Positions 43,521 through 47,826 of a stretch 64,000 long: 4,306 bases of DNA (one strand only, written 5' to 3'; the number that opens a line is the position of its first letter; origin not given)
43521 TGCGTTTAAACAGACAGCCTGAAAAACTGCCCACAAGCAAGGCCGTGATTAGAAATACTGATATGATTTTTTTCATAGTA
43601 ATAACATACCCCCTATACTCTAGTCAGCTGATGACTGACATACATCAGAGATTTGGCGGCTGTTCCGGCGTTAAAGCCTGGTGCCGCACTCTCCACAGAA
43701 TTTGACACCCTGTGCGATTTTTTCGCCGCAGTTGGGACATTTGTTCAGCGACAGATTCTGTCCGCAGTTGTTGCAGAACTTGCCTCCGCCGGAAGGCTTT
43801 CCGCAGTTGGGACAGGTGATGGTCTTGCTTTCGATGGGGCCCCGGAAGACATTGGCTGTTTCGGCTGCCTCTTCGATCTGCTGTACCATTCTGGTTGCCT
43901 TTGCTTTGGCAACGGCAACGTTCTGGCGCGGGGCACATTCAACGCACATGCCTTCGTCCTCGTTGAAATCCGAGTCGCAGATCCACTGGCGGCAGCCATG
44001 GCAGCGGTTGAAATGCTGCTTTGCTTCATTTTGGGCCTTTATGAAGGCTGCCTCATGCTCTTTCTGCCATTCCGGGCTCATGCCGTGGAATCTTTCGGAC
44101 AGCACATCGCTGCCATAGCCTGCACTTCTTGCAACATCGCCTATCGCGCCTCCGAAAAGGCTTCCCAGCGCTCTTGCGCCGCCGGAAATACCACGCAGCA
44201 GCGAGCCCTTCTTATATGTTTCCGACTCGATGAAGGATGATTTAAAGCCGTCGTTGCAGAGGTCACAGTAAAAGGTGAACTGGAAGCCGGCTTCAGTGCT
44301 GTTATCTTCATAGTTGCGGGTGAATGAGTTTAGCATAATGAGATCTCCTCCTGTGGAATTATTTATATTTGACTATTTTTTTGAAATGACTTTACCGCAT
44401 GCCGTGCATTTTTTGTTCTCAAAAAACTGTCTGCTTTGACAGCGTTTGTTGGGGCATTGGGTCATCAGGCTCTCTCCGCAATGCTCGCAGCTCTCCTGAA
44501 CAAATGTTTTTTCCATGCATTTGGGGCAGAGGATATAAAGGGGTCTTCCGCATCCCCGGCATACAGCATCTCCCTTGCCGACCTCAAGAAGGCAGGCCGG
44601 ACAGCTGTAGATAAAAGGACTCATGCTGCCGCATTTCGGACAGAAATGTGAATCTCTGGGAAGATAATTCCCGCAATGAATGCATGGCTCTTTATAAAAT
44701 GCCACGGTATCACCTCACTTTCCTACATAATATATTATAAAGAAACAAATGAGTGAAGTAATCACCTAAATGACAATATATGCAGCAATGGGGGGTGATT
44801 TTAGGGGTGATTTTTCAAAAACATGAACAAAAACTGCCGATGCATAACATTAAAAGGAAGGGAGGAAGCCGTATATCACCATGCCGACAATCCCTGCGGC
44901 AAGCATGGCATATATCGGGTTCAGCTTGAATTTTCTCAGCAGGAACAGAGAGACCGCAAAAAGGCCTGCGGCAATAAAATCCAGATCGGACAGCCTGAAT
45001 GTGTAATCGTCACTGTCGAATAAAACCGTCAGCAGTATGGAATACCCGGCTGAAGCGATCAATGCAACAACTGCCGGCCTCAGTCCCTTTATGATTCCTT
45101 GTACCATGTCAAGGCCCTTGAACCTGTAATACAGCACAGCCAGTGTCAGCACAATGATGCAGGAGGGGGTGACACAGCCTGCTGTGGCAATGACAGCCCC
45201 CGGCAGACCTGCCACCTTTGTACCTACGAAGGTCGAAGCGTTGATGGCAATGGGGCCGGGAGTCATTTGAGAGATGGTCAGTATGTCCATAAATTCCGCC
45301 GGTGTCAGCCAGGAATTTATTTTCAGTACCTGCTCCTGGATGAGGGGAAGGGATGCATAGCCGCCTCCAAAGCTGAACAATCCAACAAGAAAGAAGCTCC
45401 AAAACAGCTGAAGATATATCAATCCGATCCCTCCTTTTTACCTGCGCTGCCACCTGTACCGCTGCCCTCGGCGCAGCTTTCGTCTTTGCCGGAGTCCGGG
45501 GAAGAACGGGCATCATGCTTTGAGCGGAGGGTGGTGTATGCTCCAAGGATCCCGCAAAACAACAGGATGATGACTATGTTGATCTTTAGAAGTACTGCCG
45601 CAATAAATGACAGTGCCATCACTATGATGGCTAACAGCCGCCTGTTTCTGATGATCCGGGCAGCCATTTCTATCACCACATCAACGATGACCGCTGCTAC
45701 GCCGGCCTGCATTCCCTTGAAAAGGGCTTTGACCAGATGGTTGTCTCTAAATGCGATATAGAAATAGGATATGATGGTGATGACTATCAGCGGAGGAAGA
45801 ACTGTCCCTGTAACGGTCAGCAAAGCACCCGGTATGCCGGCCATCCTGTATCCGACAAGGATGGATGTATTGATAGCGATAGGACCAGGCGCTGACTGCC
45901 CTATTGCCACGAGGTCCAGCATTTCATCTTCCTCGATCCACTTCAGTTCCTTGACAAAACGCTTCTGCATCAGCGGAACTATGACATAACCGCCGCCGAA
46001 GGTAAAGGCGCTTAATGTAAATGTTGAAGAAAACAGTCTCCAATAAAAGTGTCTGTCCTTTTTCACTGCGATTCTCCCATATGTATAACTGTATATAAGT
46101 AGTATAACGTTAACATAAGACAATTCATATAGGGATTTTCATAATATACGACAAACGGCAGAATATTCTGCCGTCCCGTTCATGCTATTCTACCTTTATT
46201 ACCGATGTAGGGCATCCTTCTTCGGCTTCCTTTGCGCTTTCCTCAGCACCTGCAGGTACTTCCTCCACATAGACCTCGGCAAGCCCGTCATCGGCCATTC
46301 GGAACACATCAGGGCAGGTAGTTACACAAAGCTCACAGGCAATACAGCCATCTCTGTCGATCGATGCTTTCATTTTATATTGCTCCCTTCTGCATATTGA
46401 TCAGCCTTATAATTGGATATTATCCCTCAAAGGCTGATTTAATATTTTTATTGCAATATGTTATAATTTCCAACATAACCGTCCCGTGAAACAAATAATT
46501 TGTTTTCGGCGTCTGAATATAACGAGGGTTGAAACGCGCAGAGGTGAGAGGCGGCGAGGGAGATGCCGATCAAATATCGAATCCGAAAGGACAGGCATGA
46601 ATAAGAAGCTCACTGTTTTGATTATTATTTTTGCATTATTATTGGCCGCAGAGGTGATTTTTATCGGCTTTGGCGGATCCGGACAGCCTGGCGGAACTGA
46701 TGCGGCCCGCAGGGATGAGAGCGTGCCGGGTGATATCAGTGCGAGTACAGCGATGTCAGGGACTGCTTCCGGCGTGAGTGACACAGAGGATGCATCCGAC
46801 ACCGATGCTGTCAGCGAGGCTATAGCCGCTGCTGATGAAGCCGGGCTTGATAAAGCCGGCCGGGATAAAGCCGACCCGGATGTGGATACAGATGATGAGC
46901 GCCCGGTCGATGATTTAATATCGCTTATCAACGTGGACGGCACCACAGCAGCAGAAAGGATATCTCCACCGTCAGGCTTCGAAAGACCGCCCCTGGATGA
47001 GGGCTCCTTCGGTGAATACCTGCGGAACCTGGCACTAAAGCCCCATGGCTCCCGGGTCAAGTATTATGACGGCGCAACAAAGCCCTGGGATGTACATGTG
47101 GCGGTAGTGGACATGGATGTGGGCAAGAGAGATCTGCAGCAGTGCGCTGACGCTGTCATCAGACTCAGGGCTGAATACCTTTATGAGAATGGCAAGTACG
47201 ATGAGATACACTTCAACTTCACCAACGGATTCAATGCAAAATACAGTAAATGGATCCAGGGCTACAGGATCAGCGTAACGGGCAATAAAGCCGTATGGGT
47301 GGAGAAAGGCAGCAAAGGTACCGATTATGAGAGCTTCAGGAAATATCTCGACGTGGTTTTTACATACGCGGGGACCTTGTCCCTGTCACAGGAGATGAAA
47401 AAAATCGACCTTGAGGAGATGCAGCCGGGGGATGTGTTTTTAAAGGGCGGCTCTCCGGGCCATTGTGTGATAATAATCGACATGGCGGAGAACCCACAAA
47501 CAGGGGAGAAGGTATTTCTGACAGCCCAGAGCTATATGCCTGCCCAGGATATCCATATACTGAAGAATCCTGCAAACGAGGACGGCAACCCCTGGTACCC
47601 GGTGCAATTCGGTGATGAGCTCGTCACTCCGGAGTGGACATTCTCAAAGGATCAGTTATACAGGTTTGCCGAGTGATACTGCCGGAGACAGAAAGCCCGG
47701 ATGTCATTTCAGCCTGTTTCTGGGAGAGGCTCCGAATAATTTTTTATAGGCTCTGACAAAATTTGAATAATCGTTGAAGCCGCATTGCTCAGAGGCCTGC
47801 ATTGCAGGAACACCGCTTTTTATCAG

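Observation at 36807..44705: Four-gene cassette: three soluble multi-zinc-ribbon proteins bracketing a 2104-aa double-vWA lipoprotein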

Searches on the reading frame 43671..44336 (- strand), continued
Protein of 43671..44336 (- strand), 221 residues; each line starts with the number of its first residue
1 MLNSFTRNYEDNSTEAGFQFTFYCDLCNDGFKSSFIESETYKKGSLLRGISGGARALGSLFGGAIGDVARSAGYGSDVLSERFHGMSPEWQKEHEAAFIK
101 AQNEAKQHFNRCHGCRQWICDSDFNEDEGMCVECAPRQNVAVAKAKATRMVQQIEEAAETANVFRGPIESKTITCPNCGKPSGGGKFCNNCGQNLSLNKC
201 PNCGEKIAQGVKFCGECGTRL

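Call 61: search_protein_families(library=phrogs, proteins=[window:43671-44336:-], max_evalue=0.01)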
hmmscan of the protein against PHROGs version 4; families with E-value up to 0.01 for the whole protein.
window:43671-44336:- (221 aa): 2 families
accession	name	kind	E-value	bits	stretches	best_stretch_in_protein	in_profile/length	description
phrog_19315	-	unknown function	4.1e-05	23.8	1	104-219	203-309/348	-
phrog_2546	-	unknown function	0.0011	20.3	1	199-220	2-23/180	-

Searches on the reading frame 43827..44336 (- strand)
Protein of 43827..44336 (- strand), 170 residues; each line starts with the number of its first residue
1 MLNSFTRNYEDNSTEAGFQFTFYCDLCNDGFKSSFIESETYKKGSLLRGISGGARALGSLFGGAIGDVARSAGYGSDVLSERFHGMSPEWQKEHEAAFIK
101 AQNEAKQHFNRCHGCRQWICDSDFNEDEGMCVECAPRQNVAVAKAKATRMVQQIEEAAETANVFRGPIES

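Call 83: search_dna_similar(query=window:43827-44336:-, collection=phages, mode=protein, max_rows=8)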
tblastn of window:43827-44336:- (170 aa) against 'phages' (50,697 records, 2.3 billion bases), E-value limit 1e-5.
No match.

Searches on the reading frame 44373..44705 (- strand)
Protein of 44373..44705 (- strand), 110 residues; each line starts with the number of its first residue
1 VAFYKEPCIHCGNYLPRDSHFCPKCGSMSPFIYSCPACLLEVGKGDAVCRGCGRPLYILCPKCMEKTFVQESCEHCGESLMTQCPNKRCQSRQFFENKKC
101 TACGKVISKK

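Call 3: search_protein_families(library=pfam, proteins=[window:44373-44705:-], max_evalue=0.1)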
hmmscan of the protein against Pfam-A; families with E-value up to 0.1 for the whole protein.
window:44373-44705:- (110 aa): 10 families
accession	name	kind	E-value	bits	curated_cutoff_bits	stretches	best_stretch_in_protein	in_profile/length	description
PF12773.13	DZR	-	4.9e-13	49.5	27.3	2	8-38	1-30/45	Double zinc ribbon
PF13240.11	Zn_Ribbon_1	-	1.3e-06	28.4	25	1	8-27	2-21/23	zinc-ribbon domain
PF18912.6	DZR_2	-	1.3e-05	25.4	27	0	6-38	8-39/56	Double zinc ribbon domain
PF13248.11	Zn_ribbon_3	-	7.8e-05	22.5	27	1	8-26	5-23/26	zinc-ribbon domain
PF10005.14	Zn_ribbon_DZR_6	-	0.0056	17.8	23.4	0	87-107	5-25/93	zinc-ribbon domain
PF17032.10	Zn_ribbon_15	-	0.023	15.9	28.9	1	6-26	53-73/73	zinc-ribbon family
PF04438.22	zf-HIT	-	0.033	14.4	24.7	1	19-39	2-20/30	HIT zinc finger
PF07191.17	Zn_ribbon_6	-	0.068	13.6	25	0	8-53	3-46/67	Double zinc ribbon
PF14149.11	YhfH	-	0.079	13.3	27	1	96-108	12-24/37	YhfH-like protein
PF10083.14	DUF2321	-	0.087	12.9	24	0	19-42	26-47/157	Uncharacterized protein conserved in bacteria (DUF2321)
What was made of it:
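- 44373..44705 (-): g1: 110-aa cytoplasmic protein made of four tandem zinc ribbons. It is the invariable upstream partner of g2. Pfam DZR 49.5 bits against a 27.3 cut-off (call 3).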

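Call 8: search_protein_families(library=ncbifam, proteins=[window:44373-44705:-], max_evalue=0.1)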
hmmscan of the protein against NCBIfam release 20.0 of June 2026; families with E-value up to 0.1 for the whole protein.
window:44373-44705:- (110 aa): 1 family
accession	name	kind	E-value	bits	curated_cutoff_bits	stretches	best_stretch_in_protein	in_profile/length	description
NF011149.0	PRK14559.1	equivalog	0.00039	19.3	374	2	58-109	2-53/642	serine/threonine phosphatase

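Call 9: search_protein_families(library=padloc, proteins=[window:44373-44705:-], max_evalue=0.1)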
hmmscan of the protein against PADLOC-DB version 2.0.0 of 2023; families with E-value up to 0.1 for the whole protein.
window:44373-44705:- (110 aa): 0 families

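Call 61: search_protein_families(library=phrogs, proteins=[window:44373-44705:-], max_evalue=0.01)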
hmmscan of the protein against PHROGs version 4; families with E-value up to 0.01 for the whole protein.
window:44373-44705:- (110 aa): 1 family
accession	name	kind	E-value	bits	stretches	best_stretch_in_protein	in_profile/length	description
phrog_19315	-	unknown function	0.0026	17.8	1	8-31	287-313/348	-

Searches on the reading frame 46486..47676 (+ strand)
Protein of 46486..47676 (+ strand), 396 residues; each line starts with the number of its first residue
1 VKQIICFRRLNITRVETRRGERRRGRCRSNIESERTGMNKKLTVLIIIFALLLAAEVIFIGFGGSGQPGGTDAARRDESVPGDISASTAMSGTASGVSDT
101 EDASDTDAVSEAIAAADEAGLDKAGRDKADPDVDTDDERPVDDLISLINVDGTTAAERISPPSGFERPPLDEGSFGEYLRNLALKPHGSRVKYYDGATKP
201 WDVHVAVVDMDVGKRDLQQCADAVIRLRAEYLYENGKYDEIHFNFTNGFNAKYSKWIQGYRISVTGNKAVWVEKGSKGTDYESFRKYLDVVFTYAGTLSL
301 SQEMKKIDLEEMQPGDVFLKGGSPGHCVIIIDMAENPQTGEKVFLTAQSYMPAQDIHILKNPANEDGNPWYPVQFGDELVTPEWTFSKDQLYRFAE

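Call 51: search_protein_families(library=pfam, proteins=[window:46486-47676:+], max_evalue=0.001)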
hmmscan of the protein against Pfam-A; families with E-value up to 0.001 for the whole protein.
window:46486-47676:+ (396 aa): 1 family
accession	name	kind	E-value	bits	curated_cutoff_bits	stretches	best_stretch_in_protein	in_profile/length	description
PF16138.10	DUF4846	-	1.9e-110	368.5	37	1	156-393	2-239/239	Domain of unknown function (4846)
